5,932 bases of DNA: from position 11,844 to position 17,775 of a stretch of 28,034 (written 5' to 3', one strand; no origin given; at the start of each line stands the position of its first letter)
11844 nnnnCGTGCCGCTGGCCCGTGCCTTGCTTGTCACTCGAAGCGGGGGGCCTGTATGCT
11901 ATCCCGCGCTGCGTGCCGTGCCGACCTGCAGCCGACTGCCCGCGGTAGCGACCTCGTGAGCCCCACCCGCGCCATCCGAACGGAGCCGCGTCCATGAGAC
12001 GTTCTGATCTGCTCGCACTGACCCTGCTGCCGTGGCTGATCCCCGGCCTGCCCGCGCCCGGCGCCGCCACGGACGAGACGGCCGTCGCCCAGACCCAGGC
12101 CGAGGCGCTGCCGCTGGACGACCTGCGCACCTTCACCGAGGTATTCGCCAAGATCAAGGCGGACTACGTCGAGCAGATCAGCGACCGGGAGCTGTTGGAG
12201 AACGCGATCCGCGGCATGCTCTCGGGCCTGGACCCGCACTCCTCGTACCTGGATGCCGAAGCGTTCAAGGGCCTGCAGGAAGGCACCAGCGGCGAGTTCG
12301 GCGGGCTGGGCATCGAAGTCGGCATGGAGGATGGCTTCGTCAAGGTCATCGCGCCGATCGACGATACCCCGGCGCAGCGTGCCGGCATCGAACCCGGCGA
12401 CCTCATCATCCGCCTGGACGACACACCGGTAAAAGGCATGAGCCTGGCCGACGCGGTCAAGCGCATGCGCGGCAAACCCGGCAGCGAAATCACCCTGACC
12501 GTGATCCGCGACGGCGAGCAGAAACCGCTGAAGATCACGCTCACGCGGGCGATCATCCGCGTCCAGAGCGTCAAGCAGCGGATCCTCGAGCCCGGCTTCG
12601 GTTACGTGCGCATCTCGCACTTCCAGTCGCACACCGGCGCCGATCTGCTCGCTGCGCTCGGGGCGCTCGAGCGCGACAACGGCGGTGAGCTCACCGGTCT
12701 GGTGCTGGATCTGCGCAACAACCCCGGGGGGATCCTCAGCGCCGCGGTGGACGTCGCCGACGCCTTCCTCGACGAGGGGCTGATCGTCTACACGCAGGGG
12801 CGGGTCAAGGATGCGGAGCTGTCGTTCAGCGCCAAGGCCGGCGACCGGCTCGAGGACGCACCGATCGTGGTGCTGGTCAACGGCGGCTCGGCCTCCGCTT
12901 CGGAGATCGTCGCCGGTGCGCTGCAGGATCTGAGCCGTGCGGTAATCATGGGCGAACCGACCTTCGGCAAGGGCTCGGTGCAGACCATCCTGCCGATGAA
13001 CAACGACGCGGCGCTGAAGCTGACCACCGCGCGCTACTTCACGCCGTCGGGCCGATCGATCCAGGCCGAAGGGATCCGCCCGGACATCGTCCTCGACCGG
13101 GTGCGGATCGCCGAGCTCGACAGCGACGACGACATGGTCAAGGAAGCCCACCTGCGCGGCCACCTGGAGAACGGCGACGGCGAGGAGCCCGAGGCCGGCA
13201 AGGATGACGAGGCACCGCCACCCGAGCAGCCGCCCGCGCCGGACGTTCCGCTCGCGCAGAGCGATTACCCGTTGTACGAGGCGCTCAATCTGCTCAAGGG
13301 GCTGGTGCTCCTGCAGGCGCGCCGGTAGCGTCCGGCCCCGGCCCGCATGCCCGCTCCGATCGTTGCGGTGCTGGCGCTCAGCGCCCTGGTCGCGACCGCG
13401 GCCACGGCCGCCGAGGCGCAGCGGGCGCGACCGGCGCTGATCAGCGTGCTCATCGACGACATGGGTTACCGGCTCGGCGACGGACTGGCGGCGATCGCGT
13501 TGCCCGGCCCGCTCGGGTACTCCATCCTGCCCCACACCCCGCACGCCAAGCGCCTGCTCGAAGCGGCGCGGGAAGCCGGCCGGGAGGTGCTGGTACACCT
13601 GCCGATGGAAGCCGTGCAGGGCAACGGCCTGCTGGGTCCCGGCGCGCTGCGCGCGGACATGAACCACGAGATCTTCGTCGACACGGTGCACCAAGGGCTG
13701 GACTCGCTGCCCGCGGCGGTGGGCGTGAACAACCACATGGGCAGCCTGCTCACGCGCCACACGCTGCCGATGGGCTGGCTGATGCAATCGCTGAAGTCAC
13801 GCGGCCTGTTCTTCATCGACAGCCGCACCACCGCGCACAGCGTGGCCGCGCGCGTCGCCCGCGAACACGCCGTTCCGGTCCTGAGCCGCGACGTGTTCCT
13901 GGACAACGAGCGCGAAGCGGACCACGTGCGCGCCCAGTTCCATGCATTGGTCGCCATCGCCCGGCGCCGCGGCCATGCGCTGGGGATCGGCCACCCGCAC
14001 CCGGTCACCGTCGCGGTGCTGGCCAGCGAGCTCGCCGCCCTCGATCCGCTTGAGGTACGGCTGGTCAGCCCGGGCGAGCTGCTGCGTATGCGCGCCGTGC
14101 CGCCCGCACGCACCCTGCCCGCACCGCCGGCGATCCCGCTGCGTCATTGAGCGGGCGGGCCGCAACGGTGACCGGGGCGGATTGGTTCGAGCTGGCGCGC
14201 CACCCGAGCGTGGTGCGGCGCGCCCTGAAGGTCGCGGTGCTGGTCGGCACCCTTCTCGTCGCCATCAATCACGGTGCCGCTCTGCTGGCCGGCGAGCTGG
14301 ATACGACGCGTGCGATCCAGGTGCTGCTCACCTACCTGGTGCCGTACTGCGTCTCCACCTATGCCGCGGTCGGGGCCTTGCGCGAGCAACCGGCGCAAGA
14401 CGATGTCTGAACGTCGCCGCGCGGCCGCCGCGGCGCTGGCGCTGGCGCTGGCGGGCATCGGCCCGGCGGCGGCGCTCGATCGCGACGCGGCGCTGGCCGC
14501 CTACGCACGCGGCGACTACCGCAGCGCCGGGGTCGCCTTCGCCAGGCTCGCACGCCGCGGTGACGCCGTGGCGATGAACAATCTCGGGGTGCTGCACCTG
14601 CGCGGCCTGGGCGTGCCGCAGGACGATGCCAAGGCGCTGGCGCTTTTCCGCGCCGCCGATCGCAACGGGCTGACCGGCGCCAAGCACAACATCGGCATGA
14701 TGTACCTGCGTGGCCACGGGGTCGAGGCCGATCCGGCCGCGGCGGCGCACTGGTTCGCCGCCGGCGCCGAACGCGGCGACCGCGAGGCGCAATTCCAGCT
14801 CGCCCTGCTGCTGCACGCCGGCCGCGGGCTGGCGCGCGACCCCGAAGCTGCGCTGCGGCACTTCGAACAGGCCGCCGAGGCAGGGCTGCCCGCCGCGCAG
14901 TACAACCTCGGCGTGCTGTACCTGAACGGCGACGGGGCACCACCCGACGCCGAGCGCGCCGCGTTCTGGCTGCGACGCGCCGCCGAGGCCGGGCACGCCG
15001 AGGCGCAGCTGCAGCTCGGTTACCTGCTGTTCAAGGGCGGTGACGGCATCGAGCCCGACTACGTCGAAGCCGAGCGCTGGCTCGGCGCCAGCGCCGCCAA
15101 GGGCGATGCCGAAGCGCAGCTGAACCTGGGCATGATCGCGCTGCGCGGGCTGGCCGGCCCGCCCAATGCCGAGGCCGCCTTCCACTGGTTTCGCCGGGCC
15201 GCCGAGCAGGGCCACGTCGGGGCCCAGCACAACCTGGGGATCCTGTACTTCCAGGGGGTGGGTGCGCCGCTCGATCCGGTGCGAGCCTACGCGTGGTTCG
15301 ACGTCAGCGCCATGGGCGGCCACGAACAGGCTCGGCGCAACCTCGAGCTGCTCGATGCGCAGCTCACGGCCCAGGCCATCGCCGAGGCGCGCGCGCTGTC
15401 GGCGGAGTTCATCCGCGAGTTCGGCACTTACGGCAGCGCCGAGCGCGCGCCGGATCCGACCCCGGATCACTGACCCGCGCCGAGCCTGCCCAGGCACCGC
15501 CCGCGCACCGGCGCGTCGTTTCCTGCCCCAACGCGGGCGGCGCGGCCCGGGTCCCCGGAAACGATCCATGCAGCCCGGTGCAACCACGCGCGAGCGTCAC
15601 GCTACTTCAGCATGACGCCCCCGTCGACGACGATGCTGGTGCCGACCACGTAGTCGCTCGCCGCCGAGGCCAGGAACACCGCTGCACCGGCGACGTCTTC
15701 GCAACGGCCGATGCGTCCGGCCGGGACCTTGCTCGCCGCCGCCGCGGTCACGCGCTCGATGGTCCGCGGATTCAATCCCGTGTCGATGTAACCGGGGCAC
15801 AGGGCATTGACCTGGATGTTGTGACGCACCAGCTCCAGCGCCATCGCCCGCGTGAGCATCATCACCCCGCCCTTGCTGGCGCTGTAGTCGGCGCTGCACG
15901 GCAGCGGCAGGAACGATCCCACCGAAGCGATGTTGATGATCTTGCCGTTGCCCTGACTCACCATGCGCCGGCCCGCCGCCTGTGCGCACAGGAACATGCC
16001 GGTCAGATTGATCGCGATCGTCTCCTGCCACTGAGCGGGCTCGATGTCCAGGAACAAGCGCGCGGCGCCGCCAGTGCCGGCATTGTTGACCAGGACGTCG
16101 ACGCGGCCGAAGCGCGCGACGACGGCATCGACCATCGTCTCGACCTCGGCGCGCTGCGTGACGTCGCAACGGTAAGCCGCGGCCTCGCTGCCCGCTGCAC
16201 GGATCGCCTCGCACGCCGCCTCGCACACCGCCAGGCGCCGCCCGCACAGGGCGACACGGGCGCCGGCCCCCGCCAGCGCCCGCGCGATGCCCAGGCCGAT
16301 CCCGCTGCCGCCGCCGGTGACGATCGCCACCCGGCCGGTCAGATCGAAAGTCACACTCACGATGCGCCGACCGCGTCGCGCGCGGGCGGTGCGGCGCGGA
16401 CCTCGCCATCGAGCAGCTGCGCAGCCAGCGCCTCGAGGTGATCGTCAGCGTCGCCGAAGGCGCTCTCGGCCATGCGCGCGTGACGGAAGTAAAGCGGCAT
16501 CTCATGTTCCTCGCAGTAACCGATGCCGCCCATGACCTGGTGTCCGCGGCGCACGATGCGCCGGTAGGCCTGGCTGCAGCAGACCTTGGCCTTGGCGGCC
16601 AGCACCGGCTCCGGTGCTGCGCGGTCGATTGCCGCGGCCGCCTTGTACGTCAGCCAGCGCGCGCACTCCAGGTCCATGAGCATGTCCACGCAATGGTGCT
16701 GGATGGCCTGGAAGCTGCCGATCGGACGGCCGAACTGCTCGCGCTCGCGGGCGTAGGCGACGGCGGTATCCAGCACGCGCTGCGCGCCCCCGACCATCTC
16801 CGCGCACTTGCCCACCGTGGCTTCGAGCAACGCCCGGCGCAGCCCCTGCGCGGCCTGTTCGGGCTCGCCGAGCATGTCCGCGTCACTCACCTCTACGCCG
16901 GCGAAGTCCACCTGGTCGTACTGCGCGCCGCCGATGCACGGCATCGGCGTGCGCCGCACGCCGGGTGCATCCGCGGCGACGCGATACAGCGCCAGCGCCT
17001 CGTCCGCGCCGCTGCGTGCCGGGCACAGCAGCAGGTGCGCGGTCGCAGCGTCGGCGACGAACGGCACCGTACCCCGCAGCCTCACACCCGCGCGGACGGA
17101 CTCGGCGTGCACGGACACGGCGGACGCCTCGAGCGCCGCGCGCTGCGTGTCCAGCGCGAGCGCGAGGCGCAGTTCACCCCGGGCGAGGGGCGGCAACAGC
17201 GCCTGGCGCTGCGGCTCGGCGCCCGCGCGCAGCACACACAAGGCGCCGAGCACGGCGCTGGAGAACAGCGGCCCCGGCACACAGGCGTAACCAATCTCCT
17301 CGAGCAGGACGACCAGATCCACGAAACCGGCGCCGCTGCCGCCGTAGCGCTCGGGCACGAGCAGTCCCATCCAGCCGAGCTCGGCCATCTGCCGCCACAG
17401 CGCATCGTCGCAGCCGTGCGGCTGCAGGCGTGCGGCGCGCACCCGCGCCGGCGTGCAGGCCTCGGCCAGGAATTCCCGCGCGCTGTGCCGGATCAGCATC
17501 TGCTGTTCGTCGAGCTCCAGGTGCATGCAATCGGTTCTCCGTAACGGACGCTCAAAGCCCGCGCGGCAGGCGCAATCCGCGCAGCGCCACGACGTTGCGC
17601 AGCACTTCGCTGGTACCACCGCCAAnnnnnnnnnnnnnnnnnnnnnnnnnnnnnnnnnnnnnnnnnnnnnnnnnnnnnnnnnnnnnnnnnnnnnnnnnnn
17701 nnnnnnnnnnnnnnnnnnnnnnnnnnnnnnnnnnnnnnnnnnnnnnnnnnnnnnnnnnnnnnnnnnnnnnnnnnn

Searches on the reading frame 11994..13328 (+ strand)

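Call 11: search_protein_families(library=pfam, proteins=[window:11994-13328:+])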
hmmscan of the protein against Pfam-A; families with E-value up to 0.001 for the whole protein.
window:11994-13328:+ (444 aa): 5 families
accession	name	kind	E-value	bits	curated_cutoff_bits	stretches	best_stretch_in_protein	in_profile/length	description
PF03572.23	Peptidase_S41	-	1.1e-55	188.2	24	1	202-366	2-164/165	Peptidase family S41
PF13180.12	PDZ_2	-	4e-15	56.3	27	1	103-183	1-80/80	PDZ domain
PF17820.7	PDZ_6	-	5.7e-11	42.4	27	1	120-172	4-54/54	PDZ domain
PF00595.29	PDZ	-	1.3e-10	41.9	23.2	1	103-170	10-80/81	PDZ domain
PF22694.1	CtpB_N-like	-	1.7e-10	41.6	27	1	34-89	28-84/85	Activating protease CtpB N-terminal domain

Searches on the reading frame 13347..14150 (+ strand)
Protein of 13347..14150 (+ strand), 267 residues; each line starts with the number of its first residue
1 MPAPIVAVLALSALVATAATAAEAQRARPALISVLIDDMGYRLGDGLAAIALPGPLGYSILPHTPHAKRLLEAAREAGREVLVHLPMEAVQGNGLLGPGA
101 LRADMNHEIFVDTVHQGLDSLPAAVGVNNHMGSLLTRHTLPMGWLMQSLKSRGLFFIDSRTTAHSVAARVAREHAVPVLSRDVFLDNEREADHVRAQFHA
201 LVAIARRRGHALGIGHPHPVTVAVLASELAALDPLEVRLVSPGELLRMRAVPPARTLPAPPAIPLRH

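Call 11: search_protein_families(library=pfam, proteins=[window:13347-14150:+])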
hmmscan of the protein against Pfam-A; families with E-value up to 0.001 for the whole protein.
window:13347-14150:+ (267 aa): 1 family
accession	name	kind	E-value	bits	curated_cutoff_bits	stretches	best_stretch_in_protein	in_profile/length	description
PF04748.18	Polysacc_deac_2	-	1.7e-73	246.6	27.5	1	34-245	1-211/212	Divergent polysaccharide deacetylase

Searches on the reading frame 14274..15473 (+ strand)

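Call 11: search_protein_families(library=pfam, proteins=[window:14274-15473:+])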
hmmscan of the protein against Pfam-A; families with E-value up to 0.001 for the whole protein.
window:14274-15473:+ (399 aa): 2 families
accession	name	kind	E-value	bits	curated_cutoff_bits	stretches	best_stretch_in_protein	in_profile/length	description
PF08238.18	Sel1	-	2.6e-61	202.3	30.7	7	206-241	1-36/36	Sel1 repeat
PF23310.1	TPR_27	-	3.9e-10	39.8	27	0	276-326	25-72/110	Plant tetratrico peptide repeats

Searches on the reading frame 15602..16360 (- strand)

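Call 11: search_protein_families(library=pfam, proteins=[window:15602-16360:-])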
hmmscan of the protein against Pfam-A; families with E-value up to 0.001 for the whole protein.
window:15602-16360:- (252 aa): 4 families
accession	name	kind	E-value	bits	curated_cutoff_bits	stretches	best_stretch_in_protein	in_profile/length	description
PF13561.12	adh_short_C2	-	8.7e-64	215.8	27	1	19-249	6-235/236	Enoyl-(Acyl carrier protein) reductase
PF00106.31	adh_short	-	2e-62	210.6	26.6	1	10-198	1-188/195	short chain dehydrogenase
PF23441.1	SDR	-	1.5e-14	54.5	27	1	11-251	9-257/258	SDR-like rossmann domain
PF08659.16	KR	-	5e-13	49.8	22.6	1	13-162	4-152/180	KR domain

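Call 30: search_protein_families(library=ncbifam, proteins=[window:15602-16360:-], max_evalue=0.00001)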
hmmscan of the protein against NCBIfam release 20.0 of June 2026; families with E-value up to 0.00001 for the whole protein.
window:15602-16360:- (252 aa): 231 families (the best 25 are shown)
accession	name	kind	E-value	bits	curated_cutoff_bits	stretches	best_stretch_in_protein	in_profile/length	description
NF005559.1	PRK07231.1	subfamily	9e-73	244.8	215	1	7-250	2-248/249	glucose 1-dehydrogenase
NF006070.0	PRK08213.1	subfamily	2.9e-72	243.3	279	1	4-250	7-257/259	gluconate 5-dehydrogenase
NF004198.0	PRK05653.1-3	equivalog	5.2e-68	229.2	296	1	7-250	5-247/248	3-oxoacyl-ACP reductase FabG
NF004791.0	PRK06138.1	equivalog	7.4e-68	228.6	312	1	6-250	2-250/252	SDR family oxidoreductase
NF009384.0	PRK12743.1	equivalog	5.7e-65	219.1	264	1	9-251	6-249/258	SDR family oxidoreductase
TIGR01830.1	3oxo_ACP_reduc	equivalog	1.6e-64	217.9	297.75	1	12-250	1-239/239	3-oxoacyl-[acyl-carrier-protein] reductase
NF009466.0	PRK12826.1-2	subfamily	3.1e-64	216.8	222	1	9-250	3-245/248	3-oxoacyl-ACP reductase FabG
NF004818.0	PRK06172.1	equivalog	5.6e-64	215.9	336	1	6-250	4-251/253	SDR family oxidoreductase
NF005390.0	PRK06935.1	equivalog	6.9e-64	215.7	369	1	4-250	10-256/258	2-dehydro-3-deoxy-D-gluconate 5-dehydrogenase KduD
NF005309.0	PRK06841.1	subfamily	1.2e-63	215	286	1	3-249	9-252/255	GolD/DthD family dehydrogenase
NF005711.0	PRK07523.1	subfamily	3.3e-62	210.4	413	1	4-249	5-251/255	SDR family oxidoreductase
TIGR01832.1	kduD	equivalog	4.1e-62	209.9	338.85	1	5-250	1-246/248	2-dehydro-3-deoxy-D-gluconate 5-dehydrogenase KduD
NF009468.0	PRK12826.1-4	equivalog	2e-61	207.9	318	1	6-251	4-249/256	SDR family oxidoreductase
NF004778.0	PRK06124.1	equivalog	2e-60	204.3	303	1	4-251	6-254/256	SDR family oxidoreductase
NF005446.0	PRK07035.1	equivalog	5.1e-60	202.9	373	1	3-250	5-254/255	SDR family oxidoreductase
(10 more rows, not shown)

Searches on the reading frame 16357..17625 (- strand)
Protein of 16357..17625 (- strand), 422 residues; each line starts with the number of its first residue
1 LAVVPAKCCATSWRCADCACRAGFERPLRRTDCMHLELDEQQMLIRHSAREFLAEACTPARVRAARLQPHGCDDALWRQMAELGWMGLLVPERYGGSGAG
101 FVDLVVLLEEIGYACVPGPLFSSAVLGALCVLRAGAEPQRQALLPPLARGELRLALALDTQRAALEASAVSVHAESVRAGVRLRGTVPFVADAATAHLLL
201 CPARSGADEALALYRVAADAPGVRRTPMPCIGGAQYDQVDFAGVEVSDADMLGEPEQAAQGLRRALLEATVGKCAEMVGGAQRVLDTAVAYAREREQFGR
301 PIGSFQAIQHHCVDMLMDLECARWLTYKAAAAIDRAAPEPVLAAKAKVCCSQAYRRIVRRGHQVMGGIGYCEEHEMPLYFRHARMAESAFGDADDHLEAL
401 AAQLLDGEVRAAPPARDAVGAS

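Call 11: search_protein_families(library=pfam, proteins=[window:16357-17625:-])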
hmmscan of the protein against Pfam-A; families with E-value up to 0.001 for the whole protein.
window:16357-17625:- (422 aa): 3 families
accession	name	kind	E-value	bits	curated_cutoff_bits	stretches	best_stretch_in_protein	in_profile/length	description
PF00441.29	Acyl-CoA_dh_1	-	1.3e-30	107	22.4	1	272-404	17-149/150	Acyl-CoA dehydrogenase, C-terminal domain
PF02771.21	Acyl-CoA_dh_N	-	2.1e-25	89.7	22.9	1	40-151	2-113/113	Acyl-CoA dehydrogenase, N-terminal domain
PF08028.16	Acyl-CoA_dh_2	-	3.4e-10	40.8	22.7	1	273-387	3-127/134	Acyl-CoA dehydrogenase, C-terminal domain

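Call 30: search_protein_families(library=ncbifam, proteins=[window:16357-17625:-], max_evalue=0.00001)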
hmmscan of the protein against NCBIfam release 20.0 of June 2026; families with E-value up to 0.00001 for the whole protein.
window:16357-17625:- (422 aa): 18 families
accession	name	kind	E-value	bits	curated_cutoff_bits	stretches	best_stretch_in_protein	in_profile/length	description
TIGR03203.1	pimD_small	equivalog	6.2e-52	176.9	652.7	1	37-402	3-374/378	pimeloyl-CoA dehydrogenase small subunit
NF042972.1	AcrlCoAredClosAcrC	equivalog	1.4e-44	152.3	640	1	34-391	1-363/378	acryloyl-CoA reductase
NF008997.0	PRK12341.1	equivalog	1.8e-43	149.1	537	1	34-391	1-363/382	acyl-CoA dehydrogenase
NF042439.1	SulpropCoADesulf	equivalog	2.2e-42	145.2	600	1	77-406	30-372/379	3-sulfinopropanoyl-CoA desulfinase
NF050027.1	acylCoADhIpdE2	equivalog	6.9e-42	144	450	2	268-404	179-310/311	acyl-CoA dehydrogenase IpdE2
NF045652.1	ProlPCPDhRedW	equivalog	2.8e-39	135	650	1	76-372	36-342/376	L-prolyl-[peptidyl-carrier protein] dehydrogenase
NF053553.1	prodigi_MBC_PigA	equivalog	1.6e-38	132.9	500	1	34-374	1-349/381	prodigiosin MBC biosynthesis dehydrogenase PigA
NF045552.1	GlutCoADH_Des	equivalog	1.7e-36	126.3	470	1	34-383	1-358/387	glutaryl-CoA dehydrogenase Acd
NF002885.1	PRK03354.1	equivalog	1.2e-32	113.4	540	1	34-391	1-360/378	crotonobetainyl-CoA dehydrogenase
NF043006.1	CyhCrbnylCoADH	equivalog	4.6e-28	98.3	650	1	74-387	42-358/380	cyclohexane-1-carbonyl-CoA dehydrogenase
NF058590.1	AcCoDHFadEBacil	equivalog_domain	1.7e-26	92.9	600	1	37-385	20-391/586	acyl-CoA dehydrogenase FadE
TIGR03207.1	cyc_hxne_CoA_dh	equivalog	4.1e-23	81.7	575.35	1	40-376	3-343/372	cyclohexanecarboxyl-CoA dehydrogenase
NF049984.1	Rv1679_FadE16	equivalog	9e-15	54.8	600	1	80-387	33-348/371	Rv1679 family acyl-CoA dehydrogenase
NF007000.1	PRK09463.1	subfamily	2.9e-13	49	600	1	252-372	276-400/726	acyl-CoA dehydrogenase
NF052270.1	Staph_DH_FadE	equivalog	2.4e-12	46.3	600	1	126-384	112-373/400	acyl-CoA dehydrogenase FadE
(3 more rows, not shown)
